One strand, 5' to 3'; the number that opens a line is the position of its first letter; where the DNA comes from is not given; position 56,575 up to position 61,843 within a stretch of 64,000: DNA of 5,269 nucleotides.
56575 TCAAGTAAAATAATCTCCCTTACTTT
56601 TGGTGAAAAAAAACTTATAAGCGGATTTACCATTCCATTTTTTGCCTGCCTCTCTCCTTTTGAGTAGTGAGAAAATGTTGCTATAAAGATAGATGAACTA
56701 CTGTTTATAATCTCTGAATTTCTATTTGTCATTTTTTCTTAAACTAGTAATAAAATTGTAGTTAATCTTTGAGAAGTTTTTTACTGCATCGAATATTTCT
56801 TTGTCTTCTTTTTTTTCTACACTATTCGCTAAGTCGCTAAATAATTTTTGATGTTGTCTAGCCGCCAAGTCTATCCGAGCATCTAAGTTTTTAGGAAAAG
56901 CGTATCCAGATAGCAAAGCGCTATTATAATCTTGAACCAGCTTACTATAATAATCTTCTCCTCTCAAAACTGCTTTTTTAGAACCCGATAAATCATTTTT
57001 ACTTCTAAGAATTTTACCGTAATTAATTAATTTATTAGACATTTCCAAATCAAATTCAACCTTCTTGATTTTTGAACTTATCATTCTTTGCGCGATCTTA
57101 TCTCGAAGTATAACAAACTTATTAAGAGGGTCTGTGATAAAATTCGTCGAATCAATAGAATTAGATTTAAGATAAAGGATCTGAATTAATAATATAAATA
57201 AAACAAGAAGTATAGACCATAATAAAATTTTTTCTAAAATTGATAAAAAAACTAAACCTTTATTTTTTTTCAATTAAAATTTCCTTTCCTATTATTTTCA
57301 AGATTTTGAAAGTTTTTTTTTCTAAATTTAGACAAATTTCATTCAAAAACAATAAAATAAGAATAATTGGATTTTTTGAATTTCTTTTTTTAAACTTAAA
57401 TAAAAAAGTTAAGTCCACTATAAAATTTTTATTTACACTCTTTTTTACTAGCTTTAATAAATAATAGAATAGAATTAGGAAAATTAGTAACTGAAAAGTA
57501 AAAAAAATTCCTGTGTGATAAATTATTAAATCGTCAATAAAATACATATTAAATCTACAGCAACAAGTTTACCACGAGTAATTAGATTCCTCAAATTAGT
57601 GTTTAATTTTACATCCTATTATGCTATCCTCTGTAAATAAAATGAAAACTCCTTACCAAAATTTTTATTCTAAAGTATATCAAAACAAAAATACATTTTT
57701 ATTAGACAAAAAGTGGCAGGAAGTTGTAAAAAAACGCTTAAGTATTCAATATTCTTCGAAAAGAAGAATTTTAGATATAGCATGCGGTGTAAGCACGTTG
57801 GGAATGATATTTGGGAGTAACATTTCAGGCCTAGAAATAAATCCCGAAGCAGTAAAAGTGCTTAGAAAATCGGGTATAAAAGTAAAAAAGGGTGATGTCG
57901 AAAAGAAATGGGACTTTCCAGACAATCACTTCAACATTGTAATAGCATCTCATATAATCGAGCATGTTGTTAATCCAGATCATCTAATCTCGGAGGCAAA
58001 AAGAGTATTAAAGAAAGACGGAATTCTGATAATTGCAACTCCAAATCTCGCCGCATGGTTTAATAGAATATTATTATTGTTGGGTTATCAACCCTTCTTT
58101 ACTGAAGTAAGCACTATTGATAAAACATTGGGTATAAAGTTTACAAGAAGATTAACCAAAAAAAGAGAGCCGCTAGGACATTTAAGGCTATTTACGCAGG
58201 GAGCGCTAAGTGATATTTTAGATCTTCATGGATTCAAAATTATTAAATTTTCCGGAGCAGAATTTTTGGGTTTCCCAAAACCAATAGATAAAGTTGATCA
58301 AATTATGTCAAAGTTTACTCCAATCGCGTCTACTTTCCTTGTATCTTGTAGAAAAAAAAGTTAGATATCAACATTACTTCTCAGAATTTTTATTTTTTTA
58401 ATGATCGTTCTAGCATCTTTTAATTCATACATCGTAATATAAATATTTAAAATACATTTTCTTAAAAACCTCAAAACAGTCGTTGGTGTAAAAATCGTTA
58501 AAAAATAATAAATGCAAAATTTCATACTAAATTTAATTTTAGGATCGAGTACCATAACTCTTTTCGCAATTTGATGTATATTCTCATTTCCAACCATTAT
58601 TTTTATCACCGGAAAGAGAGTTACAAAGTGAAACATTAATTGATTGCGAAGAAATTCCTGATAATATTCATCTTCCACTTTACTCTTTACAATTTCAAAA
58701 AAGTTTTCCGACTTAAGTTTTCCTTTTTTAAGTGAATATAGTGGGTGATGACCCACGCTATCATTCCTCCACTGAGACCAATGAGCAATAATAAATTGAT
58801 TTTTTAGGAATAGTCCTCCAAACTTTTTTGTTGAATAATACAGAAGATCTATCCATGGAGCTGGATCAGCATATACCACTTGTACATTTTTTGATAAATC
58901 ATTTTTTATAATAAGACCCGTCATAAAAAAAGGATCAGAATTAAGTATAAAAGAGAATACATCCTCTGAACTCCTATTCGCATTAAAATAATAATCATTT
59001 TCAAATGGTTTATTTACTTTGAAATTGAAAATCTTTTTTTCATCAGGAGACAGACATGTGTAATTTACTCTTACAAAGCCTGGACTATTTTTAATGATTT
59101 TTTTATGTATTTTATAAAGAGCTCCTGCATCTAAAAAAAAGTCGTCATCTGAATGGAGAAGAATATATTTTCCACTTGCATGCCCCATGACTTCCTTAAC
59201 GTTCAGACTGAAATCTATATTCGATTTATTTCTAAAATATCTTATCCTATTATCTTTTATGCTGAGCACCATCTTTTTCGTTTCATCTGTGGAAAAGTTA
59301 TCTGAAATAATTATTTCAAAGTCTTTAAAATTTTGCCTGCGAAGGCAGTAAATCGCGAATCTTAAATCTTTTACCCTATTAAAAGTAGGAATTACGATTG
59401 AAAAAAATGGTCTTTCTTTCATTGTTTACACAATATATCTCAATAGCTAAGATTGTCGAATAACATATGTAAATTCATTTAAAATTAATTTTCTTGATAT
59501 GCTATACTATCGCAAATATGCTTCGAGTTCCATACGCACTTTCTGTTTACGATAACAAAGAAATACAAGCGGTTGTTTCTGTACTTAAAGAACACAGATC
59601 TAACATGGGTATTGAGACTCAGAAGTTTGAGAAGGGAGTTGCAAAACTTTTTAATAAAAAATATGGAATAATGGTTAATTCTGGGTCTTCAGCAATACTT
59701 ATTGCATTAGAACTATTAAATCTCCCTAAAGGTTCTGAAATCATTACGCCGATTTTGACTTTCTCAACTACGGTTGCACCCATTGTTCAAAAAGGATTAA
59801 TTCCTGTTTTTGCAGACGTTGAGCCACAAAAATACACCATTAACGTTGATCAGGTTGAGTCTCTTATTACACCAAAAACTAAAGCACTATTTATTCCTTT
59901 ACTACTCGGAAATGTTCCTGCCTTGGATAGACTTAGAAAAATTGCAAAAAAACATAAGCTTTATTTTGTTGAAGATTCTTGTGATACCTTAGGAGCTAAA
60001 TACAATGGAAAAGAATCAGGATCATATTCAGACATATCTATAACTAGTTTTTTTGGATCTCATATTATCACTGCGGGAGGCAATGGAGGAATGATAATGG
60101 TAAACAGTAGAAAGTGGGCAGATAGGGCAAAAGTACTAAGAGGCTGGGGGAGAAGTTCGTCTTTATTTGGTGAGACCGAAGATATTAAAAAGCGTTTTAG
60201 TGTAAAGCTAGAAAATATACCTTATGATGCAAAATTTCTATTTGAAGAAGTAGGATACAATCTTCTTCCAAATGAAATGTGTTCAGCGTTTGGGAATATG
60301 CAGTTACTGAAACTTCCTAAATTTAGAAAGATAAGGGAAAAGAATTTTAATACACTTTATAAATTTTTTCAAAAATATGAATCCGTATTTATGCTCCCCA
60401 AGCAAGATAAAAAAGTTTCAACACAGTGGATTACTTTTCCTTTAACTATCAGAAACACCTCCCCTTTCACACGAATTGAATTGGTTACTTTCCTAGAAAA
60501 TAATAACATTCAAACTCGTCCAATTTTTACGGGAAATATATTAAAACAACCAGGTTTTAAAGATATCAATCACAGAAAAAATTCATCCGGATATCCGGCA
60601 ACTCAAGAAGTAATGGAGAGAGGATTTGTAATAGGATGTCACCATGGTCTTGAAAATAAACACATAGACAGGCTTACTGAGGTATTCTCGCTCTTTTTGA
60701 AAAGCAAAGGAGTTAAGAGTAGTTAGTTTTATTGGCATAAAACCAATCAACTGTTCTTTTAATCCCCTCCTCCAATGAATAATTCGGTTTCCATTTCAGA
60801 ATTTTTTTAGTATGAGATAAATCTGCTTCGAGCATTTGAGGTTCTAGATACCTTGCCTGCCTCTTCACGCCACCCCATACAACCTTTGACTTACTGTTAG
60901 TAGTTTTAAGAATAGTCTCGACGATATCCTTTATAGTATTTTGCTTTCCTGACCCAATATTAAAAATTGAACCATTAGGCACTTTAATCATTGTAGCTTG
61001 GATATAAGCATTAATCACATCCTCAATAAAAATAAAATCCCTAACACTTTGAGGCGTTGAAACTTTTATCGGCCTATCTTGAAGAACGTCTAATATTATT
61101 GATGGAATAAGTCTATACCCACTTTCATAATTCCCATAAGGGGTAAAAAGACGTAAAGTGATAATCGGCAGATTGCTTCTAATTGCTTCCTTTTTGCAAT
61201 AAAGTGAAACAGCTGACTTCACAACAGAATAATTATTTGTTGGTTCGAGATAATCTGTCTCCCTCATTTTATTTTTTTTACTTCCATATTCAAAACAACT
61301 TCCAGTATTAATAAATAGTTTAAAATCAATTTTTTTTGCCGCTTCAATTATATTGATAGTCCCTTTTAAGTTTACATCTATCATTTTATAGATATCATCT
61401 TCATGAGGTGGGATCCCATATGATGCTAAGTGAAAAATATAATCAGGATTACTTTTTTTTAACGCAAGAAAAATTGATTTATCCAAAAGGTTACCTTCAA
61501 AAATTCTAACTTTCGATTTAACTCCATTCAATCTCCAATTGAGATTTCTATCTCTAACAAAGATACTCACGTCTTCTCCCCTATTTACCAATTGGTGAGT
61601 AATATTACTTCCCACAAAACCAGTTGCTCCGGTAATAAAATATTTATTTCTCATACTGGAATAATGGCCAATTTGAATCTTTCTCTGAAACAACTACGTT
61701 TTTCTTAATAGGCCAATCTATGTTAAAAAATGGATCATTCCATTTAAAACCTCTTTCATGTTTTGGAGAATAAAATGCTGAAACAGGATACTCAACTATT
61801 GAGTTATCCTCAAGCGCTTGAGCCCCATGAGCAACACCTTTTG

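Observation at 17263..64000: About 47-kb contiguous surface-glycan biosynthesis island occupying roughly 70% of the window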

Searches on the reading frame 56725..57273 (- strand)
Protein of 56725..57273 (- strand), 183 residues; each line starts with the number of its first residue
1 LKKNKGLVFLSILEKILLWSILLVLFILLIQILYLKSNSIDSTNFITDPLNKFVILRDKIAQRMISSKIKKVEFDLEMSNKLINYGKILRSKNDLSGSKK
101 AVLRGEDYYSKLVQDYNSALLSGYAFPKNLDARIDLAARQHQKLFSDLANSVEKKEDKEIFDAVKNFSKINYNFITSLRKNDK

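Call 7: search_protein_families(library=pfam, proteins=[window:56725-57273:-], max_evalue=0.001)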
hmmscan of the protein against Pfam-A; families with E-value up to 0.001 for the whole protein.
window:56725-57273:- (183 aa): 0 families

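Call 17: search_protein_families(library=ncbifam, proteins=[window:56725-57273:-], max_evalue=1)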
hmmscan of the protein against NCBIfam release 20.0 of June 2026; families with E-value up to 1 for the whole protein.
window:56725-57273:- (183 aa): 0 families

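Call 41: search_protein_families(library=pfam, proteins=[window:56725-57273:-], max_evalue=1)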
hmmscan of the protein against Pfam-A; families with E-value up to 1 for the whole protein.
window:56725-57273:- (183 aa): 1 family
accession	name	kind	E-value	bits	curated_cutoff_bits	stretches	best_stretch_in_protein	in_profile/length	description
PF22426.2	SMMA_N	-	0.071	13.7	26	1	26-92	23-90/100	Maltogenic amylase, N-terminal domain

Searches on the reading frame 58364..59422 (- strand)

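Call 7: search_protein_families(library=pfam, proteins=[window:58364-59422:-], max_evalue=0.001)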
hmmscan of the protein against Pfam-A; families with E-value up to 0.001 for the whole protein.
window:58364-59422:- (353 aa): 1 family
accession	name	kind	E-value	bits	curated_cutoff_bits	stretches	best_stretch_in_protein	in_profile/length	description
PF00535.33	Glycos_transf_2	-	2.1e-21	77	23.3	1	8-122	1-116/168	Glycosyl transferase family 2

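Call 45: search_protein_families(library=ncbifam, proteins=[window:58364-59422:-], max_evalue=0.001)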
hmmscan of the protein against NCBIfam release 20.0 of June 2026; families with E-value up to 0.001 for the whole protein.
window:58364-59422:- (353 aa): 13 families
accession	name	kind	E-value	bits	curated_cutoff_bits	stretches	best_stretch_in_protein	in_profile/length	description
NF050050.1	ProtGlycPglI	equivalog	1.2e-20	74.1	500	1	5-131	2-127/306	GalNAc(5)-diNAcBac-PP-undecaprenol beta-1,3-glucosyltransferase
NF047683.1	TeichurnBiosyTuaG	equivalog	5.8e-13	49.1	400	1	2-131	3-133/252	teichuronic acid biosynthesis protein TuaG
TIGR04017.1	WcaA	equivalog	1.5e-12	47.7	495.75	1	2-183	2-189/279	colanic acid biosynthesis glycosyltransferase WcaA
NF007453.0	PRK10018.1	equivalog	2.7e-12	47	382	1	1-179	2-186/280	colanic acid biosynthesis glycosyltransferase WcaA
TIGR04440.1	glyco_TIGR04440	domain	4.5e-11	42.9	70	1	8-105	3-102/215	TIGR00180 family glycosyltransferase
NF053739.1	GlytfEpsEBac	equivalog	4e-10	39.1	450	1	7-97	3-96/265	glycosyltransferase EpsE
NF041875.1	EPS_EpsD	equivalog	2.9e-09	36.8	370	1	8-99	2-94/325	exopolysaccharide biosynthesis glycosyltransferase EpsD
NF007482.0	PRK10073.1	equivalog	1.4e-08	34.1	423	1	2-96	3-98/334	glycosyltransferase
TIGR03937.1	PgaC_IcaA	equivalog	1.7e-08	33.9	422.3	1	2-112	42-153/407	poly-beta-1,6-N-acetyl-D-glucosamine synthase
NF045692.1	OglycostaseCruG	equivalog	7.4e-06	25.1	600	1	8-62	44-100/386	2'-O-glycosyltransferase CruG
TIGR04283.1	glyco_like_mftF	equivalog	1.3e-05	24.9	182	1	8-94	2-84/221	TIGR04283 family arsenosugar biosynthesis glycosyltransferase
NF038299.1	EPS_HpsN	equivalog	1.3e-05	24.3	425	1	6-111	2-107/317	hormogonium polysaccharide biosynthesis glycosyltransferase HpsN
NF038302.1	EPS_HpsE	equivalog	2e-05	23.7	300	1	7-89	3-92/307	hormogonium polysaccharide biosynthesis glycosyltransferase HpsE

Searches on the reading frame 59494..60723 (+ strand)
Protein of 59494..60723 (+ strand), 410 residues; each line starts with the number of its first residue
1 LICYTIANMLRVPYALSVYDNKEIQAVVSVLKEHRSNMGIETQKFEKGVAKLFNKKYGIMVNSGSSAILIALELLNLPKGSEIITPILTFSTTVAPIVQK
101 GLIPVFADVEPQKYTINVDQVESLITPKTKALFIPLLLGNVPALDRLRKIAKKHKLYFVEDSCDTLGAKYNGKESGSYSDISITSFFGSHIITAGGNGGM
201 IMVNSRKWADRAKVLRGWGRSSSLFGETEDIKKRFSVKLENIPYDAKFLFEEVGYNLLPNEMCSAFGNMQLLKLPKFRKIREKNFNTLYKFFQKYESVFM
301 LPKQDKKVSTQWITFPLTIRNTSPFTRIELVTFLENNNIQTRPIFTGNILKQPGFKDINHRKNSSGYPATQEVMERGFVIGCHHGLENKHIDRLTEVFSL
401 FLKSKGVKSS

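Call 7: search_protein_families(library=pfam, proteins=[window:59494-60723:+], max_evalue=0.001)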
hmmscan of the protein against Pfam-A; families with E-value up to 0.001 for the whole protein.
window:59494-60723:+ (410 aa): 4 families
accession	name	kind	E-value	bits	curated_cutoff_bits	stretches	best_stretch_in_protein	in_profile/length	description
PF01041.23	DegT_DnrJ_EryC1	-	1.9e-80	271.2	19.8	1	20-396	4-357/360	DegT/DnrJ/EryC1/StrS aminotransferase family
PF00155.27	Aminotran_1_2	-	1.3e-06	28.4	19.7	1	42-161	44-185/361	Aminotransferase class I and II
PF01053.26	Cys_Met_Meta_PP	-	4.6e-06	25.9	27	1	42-216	54-227/381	Cys/Met metabolism PLP-dependent enzyme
PF00266.25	Aminotran_5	-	0.00015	21.3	21.5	1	21-167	24-181/371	Aminotransferase class-V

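Call 24: search_protein_families(library=ncbifam, proteins=[window:59494-60723:+], max_evalue=0.00001)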
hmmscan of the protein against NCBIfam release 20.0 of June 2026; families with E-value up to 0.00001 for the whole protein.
window:59494-60723:+ (410 aa): 7 families
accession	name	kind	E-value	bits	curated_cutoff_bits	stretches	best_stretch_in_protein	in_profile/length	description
NF011936.0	PRK15407.1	equivalog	4.7e-103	345.2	423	1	10-404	35-438/440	lipopolysaccharide biosynthesis protein RfbH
TIGR03588.1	PseC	equivalog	9.2e-49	166.3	423.5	1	12-397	2-375/380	UDP-4-amino-4,6-dideoxy-N-acetyl-beta-L-altrosamine transaminase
TIGR04181.1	NHT_00031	hypoth_equivalog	6.7e-48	163.4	420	1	22-365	11-345/359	LegC family aminotransferase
NF008687.0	PRK11706.1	equivalog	4.6e-41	140.8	375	1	12-341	2-316/375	dTDP-4-amino-4,6-dideoxygalactose transaminase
TIGR02379.1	ECA_wecE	subfamily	1.3e-33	116.3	434.85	1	12-340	2-316/376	dTDP-4-amino-4,6-dideoxy-D-glucose transaminase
NF008658.2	PRK11658.1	equivalog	2.1e-31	108.9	631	1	13-341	6-320/379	UDP-4-amino-4-deoxy-L-arabinose aminotransferase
TIGR04427.1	PLP_DesI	equivalog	1.1e-27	97.2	650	1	34-221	46-230/390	dTDP-4-dehydro-6-deoxyglucose aminotransferase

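Call 69: search_solved_structures(query=window:59494-60723:+, max_evalue=1e-20)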
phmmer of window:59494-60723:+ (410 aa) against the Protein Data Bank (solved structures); distinct sequences matched with E-value up to 1e-20: 43.
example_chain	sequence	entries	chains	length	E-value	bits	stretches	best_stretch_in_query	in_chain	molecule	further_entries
3bcx_A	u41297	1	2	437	3e-68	233.7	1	12-401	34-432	CDP-6-deoxy-L-threo-D-glycero-4-hexulose-3-dehydrase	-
3bb8_A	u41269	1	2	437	4.7e-67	229.8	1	12-401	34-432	CDP-4-keto-6-deoxy-D-glucose-3-dehydrase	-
3b8x_A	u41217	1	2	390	1.1e-48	169.3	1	8-397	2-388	Pyridoxamine 5-phosphate-dependent dehydrase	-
2gms_A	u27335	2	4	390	1.4e-48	169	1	8-397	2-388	Putative pyridoxamine 5-phosphate-dependent dehydrase, Wbdk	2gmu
2r0t_A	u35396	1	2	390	1.5e-48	168.9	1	8-397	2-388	Pyridoxamine 5-phosphate-dependent dehydrase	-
3gr9_A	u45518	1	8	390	1.6e-48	168.8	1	8-397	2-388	ColD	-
7b0m_AAA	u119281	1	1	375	1.1e-43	152.9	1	36-223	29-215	Sugar aminotransferase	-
7b0d_A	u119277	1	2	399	1.6e-42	149.1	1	25-235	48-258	Glutamine--scyllo-inositol transaminase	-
9wvy_A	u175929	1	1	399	5.9e-36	127.4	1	14-383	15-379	Putative NDP-4-keto-6-deoxyglucose-3-dehydratase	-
3bn1_A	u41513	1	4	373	1.3e-34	122.9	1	19-220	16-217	Perosamine synthetase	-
3dr7_A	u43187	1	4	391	1.7e-34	122.6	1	35-221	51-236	Putative perosamine synthetase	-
3dr4_A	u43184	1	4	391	2.3e-34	122.1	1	35-221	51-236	Putative perosamine synthetase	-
3uwc_A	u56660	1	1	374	2.1e-31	112.4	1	8-219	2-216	Nucleotide-sugar aminotransferase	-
7l7x_AAA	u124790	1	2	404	1.4e-30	109.7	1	9-301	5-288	DegT/DnrJ/EryC1/StrS aminotransferase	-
3frk_A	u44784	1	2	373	4.5e-29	104.7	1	31-222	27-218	QdtB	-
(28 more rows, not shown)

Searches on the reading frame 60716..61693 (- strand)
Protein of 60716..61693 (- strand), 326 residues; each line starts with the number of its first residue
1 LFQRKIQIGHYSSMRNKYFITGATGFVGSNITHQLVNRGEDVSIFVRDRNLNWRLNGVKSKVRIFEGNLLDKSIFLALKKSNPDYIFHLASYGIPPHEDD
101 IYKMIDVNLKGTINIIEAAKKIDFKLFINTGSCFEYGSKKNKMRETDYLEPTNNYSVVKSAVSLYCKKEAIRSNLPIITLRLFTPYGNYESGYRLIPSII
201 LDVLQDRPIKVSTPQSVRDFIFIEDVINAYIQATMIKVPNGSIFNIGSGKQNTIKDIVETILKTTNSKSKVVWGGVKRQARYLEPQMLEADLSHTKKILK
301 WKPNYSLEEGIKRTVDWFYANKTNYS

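Call 7: search_protein_families(library=pfam, proteins=[window:60716-61693:-], max_evalue=0.001)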
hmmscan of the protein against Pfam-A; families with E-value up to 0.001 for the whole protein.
window:60716-61693:- (326 aa): 8 families
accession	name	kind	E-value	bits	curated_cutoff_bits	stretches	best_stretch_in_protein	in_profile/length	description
PF01370.27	Epimerase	-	8.7e-41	140.3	20.9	1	19-247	2-240/240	NAD dependent epimerase/dehydratase family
PF16363.11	GDP_Man_Dehyd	-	1e-35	124.3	27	1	19-314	1-332/332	GDP-mannose 4,6 dehydratase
PF02719.21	Polysacc_synt_2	-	8.3e-15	55.2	20.2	1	19-277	2-264/293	Polysaccharide biosynthesis protein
PF01073.25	3Beta_HSD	-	4.9e-13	49.2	22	1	20-235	2-230/280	3-beta hydroxysteroid dehydrogenase/isomerase family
PF04321.23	RmlD_sub_bind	-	4.2e-09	36.3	27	1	19-191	4-157/287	RmlD substrate binding domain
PF07993.18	NAD_binding_4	-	3.5e-08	33.3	20.1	1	20-181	1-203/258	Male sterility protein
PF13460.12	NAD_binding_10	-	2.2e-07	31.4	27.2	1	22-159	1-124/184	NAD(P)H-binding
PF05368.20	NmrA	-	9.3e-05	22.6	27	1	19-312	6-281/298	NmrA-like family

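Call 24: search_protein_families(library=ncbifam, proteins=[window:60716-61693:-], max_evalue=0.00001)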
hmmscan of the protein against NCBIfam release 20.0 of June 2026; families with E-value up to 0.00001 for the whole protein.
window:60716-61693:- (326 aa): 27 families (the best 25 are shown)
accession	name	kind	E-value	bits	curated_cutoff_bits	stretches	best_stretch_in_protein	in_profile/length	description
TIGR04180.1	EDH_00030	hypoth_equivalog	3.3e-38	131.4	475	1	19-306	2-297/297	NAD-dependent 4,6-dehydratase LegB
TIGR01181.1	dTDP_gluc_dehyt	equivalog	1.6e-37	129.3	365.1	1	18-323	2-316/321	dTDP-glucose 4,6-dehydratase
TIGR02197.1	heptose_epim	equivalog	1.5e-31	109.7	274.6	1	20-319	3-314/316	ADP-glyceromanno-heptose 6-epimerase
TIGR01179.1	galE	equivalog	2.5e-29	102.1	262.3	2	19-192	3-183/332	UDP-glucose 4-epimerase GalE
TIGR02622.1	CDP_4_6_dhtase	equivalog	3.9e-28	98.6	278.45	1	16-320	5-332/352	CDP-glucose 4,6-dehydratase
NF011728.1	PRK15181.1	equivalog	2.4e-19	69.6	760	1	17-321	17-340/348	Vi polysaccharide biosynthesis UDP-N-acetylglucosaminuronic acid C-4 epimerase TviC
NF007490.0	PRK10084.1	subfamily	2.8e-19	69.4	649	1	143-323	155-339/361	dTDP-glucose 4,6-dehydratase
NF007582.0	PRK10217.1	equivalog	2.8e-19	69.4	698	1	17-323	3-336/355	dTDP-glucose 4,6-dehydratase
TIGR03466.1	HpnA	hypoth_equivalog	1.7e-17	63.3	367.65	1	17-269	2-250/327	hopanoid-associated sugar epimerase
NF047922.1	GDPFucSynFcl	equivalog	7.4e-17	61.8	500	1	16-324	3-307/308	GDP-L-fucose synthase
NF052578.1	StrlDmthSdmBMthl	equivalog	8.8e-16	58.6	600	1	19-268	4-249/328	sterol demethylase protein SdmB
NF042423.1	oxyalk_red_Shew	equivalog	9.1e-15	54.5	580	1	15-267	8-259/331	2-alkyl-3-oxoalkanoate reductase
NF007956.0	PRK10675.1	subfamily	8.5e-13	48.1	394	1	19-192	4-187/338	UDP-glucose 4-epimerase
NF008360.0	PRK11150.1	equivalog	1.3e-12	47.5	452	1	19-318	3-306/310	ADP-glyceromanno-heptose 6-epimerase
NF043036.1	ErythonDh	equivalog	1.3e-10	41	325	1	19-182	4-176/321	D-erythronate dehydrogenase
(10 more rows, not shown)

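Call 70: search_solved_structures(query=window:60716-61693:-, max_evalue=1e-20)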
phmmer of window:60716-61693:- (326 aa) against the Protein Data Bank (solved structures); distinct sequences matched with E-value up to 1e-20: 12.
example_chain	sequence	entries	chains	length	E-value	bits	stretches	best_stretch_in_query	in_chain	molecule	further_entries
6pmh_A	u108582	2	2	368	4.4e-27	98.4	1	19-321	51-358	UDP-glucose 4-epimerase related protein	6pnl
8vr2_A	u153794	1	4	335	1.7e-25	93.2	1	16-322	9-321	NAD-dependent epimerase/dehydratase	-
4zrm_A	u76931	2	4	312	1.2e-23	87.1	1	18-319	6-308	UDP-glucose 4-epimerase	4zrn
2hun_A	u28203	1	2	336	1.6e-23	86.7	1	17-322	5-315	336aa long hypothetical dTDP-glucose 4,6-dehydratase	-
2b69_A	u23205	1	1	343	1.8e-22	83.2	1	9-319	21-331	UDP-glucuronate decarboxylase 1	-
6bi4_A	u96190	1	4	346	3.4e-22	82.4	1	13-322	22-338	dTDP-glucose 4,6-dehydratase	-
6zl6_A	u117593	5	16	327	9.6e-22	80.9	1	17-318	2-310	Epimerase domain-containing protein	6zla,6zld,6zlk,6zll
6bwl_A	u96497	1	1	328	1e-21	80.8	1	17-324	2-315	Pal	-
4lk3_A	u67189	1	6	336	1.6e-21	80.1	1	15-319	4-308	UDP-glucuronic acid decarboxylase 1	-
4gll_A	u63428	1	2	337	2.7e-21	79.4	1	15-319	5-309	UDP-glucuronic acid decarboxylase 1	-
4m55_A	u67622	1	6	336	3e-21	79.2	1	15-319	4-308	UDP-glucuronic acid decarboxylase 1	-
6zlj_A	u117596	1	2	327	3.4e-21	79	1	17-318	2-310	Epimerase domain-containing protein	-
